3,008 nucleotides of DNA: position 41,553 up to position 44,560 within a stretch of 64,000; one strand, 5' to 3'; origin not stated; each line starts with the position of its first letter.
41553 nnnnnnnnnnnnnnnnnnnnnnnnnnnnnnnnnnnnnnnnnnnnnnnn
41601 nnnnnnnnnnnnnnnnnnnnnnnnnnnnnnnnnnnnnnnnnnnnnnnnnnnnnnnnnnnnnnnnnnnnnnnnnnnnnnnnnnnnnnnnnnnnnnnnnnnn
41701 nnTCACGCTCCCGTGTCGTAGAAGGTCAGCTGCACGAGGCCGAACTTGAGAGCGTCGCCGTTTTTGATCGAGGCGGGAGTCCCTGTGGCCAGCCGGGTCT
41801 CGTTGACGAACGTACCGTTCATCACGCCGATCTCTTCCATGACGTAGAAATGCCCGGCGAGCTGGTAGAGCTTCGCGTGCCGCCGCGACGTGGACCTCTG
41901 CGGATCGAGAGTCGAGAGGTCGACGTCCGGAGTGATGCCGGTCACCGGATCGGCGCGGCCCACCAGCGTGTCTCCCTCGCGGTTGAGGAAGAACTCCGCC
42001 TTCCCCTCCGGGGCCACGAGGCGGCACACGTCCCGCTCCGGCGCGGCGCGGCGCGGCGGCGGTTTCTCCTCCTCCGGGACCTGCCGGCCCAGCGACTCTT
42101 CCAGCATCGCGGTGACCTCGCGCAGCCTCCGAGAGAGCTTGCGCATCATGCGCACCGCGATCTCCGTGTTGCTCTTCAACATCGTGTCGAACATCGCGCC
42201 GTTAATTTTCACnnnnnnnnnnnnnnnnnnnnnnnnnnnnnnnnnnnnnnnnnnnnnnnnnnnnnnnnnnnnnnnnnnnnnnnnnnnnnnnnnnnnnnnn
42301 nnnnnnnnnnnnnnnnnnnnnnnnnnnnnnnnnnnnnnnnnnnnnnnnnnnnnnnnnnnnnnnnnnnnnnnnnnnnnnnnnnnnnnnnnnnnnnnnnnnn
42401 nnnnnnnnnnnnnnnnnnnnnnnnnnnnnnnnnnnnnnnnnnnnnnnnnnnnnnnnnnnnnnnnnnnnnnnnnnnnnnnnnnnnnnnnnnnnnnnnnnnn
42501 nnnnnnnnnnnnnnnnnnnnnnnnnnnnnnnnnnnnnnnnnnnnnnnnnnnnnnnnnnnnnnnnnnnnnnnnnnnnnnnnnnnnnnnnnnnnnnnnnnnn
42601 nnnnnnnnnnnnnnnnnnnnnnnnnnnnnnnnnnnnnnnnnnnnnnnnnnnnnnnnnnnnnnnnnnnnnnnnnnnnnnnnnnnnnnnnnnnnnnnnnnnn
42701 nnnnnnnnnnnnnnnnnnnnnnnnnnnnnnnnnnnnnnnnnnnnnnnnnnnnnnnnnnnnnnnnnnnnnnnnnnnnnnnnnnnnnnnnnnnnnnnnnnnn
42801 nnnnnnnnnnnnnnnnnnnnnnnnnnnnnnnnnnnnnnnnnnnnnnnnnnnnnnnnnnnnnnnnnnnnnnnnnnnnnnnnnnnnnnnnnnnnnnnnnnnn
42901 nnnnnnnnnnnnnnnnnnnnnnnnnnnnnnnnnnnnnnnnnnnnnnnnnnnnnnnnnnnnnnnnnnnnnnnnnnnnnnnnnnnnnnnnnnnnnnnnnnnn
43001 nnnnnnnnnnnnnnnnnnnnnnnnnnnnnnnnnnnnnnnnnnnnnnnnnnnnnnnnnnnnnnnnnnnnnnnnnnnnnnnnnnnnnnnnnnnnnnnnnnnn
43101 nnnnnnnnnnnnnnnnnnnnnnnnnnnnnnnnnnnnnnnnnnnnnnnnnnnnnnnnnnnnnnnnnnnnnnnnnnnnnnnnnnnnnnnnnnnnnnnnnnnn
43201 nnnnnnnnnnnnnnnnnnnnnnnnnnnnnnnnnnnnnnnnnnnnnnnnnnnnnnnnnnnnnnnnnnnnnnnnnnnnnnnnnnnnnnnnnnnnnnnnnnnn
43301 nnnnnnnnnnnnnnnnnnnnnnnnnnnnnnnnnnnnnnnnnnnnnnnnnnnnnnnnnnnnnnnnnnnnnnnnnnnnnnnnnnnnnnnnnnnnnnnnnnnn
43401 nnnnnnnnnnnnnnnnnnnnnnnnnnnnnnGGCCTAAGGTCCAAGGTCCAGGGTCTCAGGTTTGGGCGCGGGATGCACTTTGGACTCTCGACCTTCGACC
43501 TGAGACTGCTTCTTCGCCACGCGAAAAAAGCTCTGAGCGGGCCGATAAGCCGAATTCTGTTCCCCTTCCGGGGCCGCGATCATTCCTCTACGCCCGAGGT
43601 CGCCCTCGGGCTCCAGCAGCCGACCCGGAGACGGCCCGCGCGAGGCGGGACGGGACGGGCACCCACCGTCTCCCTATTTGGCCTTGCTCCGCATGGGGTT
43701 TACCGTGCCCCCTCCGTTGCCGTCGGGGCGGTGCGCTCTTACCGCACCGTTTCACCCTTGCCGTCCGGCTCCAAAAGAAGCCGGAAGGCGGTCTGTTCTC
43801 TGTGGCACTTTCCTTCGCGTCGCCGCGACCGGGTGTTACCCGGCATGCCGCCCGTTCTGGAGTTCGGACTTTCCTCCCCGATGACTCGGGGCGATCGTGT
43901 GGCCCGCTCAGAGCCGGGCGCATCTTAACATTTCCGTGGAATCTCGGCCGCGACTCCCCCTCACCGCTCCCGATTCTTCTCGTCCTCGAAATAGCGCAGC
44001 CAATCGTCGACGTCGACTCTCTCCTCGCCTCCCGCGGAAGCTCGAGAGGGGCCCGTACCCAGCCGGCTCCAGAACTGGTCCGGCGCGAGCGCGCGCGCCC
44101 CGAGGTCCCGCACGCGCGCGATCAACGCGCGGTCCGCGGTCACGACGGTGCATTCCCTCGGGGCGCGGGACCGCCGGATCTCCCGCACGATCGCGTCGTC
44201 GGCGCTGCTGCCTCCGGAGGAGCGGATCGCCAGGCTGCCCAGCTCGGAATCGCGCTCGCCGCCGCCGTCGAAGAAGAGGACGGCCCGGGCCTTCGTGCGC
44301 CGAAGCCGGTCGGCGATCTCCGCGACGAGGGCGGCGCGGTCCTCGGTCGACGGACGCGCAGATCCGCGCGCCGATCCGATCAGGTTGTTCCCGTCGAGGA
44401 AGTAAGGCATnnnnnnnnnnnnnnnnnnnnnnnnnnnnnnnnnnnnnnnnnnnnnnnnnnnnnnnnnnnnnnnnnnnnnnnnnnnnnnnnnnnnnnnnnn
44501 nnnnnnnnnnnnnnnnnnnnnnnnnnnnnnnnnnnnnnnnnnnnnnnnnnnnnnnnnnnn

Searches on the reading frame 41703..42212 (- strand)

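Call 18: search_protein_families(library=pfam, proteins=[window:41703-42212:-])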
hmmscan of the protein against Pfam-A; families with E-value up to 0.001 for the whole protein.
window:41703-42212:- (169 aa): 2 families
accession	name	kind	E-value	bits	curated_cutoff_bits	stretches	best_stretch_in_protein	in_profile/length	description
PF00498.31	FHA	-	5.6e-10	40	20.7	1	83-158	2-67/67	FHA domain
PF16697.10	Yop-YscD_cpl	-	0.0005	20.7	33.2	1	92-166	22-92/94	Inner membrane component of T3SS, cytoplasmic domain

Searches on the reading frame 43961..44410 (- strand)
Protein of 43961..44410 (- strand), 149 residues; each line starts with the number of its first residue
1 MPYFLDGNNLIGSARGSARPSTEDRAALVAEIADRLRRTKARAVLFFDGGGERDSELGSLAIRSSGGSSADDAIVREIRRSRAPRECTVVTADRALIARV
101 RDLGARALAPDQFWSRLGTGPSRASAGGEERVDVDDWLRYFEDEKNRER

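Call 40: search_protein_families(library=pfam, proteins=[window:43961-44410:-], max_evalue=0.00001)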
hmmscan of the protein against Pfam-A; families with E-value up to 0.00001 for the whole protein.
window:43961-44410:- (149 aa): 1 family
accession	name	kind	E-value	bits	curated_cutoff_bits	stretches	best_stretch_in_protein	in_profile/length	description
PF05991.17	NYN_YacP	-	3.5e-07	30.8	24.6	1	4-119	2-129/166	YacP-like NYN domain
